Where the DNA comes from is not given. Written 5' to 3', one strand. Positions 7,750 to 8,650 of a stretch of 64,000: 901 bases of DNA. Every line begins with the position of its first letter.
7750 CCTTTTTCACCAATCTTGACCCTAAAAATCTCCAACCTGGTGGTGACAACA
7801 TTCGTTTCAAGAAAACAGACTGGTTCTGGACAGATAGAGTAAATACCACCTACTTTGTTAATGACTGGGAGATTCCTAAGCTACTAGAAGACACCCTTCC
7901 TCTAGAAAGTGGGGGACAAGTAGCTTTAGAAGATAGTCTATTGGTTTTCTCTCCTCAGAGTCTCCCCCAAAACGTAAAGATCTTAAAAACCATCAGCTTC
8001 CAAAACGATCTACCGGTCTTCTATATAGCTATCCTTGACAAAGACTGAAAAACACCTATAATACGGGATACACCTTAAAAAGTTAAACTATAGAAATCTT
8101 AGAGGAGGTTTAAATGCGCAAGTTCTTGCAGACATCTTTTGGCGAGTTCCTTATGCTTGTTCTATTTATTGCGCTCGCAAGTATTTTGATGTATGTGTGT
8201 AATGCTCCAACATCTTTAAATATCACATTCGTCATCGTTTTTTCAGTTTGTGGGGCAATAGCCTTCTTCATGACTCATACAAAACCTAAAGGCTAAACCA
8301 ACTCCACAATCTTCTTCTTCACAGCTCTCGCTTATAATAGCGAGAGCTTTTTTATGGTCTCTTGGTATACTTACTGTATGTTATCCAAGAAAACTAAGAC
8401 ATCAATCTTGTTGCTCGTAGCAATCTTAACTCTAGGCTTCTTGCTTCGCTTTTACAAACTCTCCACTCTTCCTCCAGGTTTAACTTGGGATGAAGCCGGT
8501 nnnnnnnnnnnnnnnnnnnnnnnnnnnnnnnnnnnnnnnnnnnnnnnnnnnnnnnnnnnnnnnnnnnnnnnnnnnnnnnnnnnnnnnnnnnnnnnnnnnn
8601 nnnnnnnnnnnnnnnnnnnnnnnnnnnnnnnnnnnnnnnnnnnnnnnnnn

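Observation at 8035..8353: Self-contained high-expression cassette for a 60-aa two-TM protein inserted inside the GT39 array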

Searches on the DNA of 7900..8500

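Call 75: search_rna_families(source=window, start=7900, end=8500, threshold=evalue, max_evalue=1)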
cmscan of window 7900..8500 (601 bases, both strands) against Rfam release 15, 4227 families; matches with E-value up to 1: 1.
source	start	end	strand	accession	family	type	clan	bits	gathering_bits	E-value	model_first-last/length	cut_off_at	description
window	8209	8240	-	RF01648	ceN65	Gene; snRNA; snoRNA; CD-box;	-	17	48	0.61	1-65/65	no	Caenorhabditis snoRNA ceN65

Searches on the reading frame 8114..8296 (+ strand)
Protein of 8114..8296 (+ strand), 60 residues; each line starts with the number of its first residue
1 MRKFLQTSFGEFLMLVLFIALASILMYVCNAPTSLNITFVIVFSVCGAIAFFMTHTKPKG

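Call 7: search_protein_families(library=pfam, proteins=[window:8114-8296:+], max_evalue=0.01)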
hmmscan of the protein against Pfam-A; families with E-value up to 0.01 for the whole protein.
window:8114-8296:+ (60 aa): 0 families

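Call 9: find_encoding_contigs(protein=window:8114-8296:+, flank=10000, max_places=10)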
Protein window:8114-8296:+ (60 aa): 23 contigs read that carry it; 10 places shown.
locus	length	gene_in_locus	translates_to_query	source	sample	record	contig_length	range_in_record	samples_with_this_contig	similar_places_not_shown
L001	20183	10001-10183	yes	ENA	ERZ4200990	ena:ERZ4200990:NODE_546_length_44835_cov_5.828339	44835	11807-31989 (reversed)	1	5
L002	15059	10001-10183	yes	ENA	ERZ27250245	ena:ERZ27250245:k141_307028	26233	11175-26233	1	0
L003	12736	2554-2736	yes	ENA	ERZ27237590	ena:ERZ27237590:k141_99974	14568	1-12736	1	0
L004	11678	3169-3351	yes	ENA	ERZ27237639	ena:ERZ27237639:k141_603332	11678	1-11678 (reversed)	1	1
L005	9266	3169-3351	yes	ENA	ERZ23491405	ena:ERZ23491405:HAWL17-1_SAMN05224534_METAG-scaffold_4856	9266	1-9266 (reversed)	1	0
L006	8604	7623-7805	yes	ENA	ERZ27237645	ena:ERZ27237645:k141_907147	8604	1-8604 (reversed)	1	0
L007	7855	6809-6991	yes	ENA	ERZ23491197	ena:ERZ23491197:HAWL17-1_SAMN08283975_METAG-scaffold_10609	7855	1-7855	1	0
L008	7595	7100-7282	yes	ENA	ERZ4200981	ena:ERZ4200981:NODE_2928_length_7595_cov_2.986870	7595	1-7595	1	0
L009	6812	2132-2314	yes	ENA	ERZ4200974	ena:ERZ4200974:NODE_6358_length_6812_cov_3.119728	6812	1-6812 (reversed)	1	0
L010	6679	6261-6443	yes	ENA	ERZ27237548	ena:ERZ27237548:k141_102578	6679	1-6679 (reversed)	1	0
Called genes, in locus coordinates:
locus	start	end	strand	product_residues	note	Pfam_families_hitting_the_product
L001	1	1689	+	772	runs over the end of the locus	PF09586:YfhO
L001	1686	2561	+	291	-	PF00535:Glycos_transf_2, PF10111:Glyco_tranf_2_2 (weak), PF13641:Glyco_tranf_2_3, PF13632:Glyco_trans_2_3 (weak)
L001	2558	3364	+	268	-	PF00535:Glycos_transf_2, PF13641:Glyco_tranf_2_3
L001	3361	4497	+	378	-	-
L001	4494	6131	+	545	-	PF02366:PMT (weak), PF13231:PMT_2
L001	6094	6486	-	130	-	-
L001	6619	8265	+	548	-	PF13231:PMT_2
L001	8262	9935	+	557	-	PF13231:PMT_2 (weak)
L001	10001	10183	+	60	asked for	-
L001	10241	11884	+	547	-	PF02516:STT3 (weak), PF13231:PMT_2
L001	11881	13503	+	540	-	PF02366:PMT (weak), PF13231:PMT_2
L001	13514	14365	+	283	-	PF00535:Glycos_transf_2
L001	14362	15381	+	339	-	PF13439:Glyco_transf_4, PF00534:Glycos_transf_1, PF13692:Glyco_trans_1_4, PF13524:Glyco_trans_1_2 (weak)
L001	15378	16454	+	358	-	-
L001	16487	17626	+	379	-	-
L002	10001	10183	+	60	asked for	-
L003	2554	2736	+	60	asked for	-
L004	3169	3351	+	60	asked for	-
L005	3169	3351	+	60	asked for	-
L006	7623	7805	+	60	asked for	-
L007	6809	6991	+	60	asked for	-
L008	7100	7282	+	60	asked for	-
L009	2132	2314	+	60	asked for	-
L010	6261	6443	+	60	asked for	-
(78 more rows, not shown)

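Call 10: find_homologous_proteins(query=window:8114-8293:+, max_evalue=10)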
Query seq(60 aa) (60 aa): 1 proteins with E <= 10 among 1 candidates.
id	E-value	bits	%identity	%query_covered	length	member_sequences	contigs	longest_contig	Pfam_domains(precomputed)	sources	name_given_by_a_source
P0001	5.6e-31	122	100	100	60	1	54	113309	-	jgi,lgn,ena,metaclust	metaclust:\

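Call 17: search_protein_representatives(protein=window:8114-8293:+)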
Query: 60 residues. Proteins with E-value up to 0.001 (for the whole library): 3; up to 1e-10: 1; up to 1e-30: 1. The best 3 are listed.
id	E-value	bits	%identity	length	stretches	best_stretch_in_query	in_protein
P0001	1.8e-31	122.1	100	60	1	1-60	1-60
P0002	2.0e-08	50.1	36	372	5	13-47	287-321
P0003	2.2e-05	40.6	39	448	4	27-60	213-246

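Call 30: search_protein_families(library=pfam, proteins=[window:8114-8293:+], max_evalue=10)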
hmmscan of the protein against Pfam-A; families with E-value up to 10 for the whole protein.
window:8114-8293:+ (60 aa): 3 families
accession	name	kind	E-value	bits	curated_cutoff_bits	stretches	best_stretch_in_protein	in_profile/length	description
PF10856.13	DUF2678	-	0.054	13.9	27.8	1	6-49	31-75/118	Protein of unknown function (DUF2678)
PF05101.18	VirB3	-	0.067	14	23.9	1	10-58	17-61/84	Type IV secretory pathway, VirB3-like protein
PF12648.12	TcpE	-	0.095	13.6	29.9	1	11-60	28-74/100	TcpE family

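Call 61: search_protein_families(library=phrogs, proteins=[window:8114-8293:+], max_evalue=1)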
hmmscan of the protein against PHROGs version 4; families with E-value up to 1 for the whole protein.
window:8114-8293:+ (60 aa): 2 families
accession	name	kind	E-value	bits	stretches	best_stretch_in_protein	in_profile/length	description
phrog_14554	-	unknown function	0.018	16.1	1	14-56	36-78/84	-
phrog_38491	-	unknown function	0.065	13.9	1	36-60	18-42/44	-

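Call 62: search_protein_families(library=ncbifam, proteins=[window:8114-8293:+], max_evalue=1)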
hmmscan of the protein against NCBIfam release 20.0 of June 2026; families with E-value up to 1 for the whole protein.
window:8114-8293:+ (60 aa): 2 families
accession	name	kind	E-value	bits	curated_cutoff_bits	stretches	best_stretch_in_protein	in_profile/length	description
NF045993.1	MAG0130_MAG3770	subfamily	0.027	14.4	85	1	13-54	28-69/140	MAG0130/MAG3770 family membrane protein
NF009511.0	PRK12871.1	equivalog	0.053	12.9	281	1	11-55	99-142/297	prenyltransferase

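Call 88: search_protein_families(library=padloc, proteins=[window:8114-8293:+], max_evalue=1)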
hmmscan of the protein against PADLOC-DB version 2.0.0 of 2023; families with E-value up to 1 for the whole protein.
window:8114-8293:+ (60 aa): 0 families
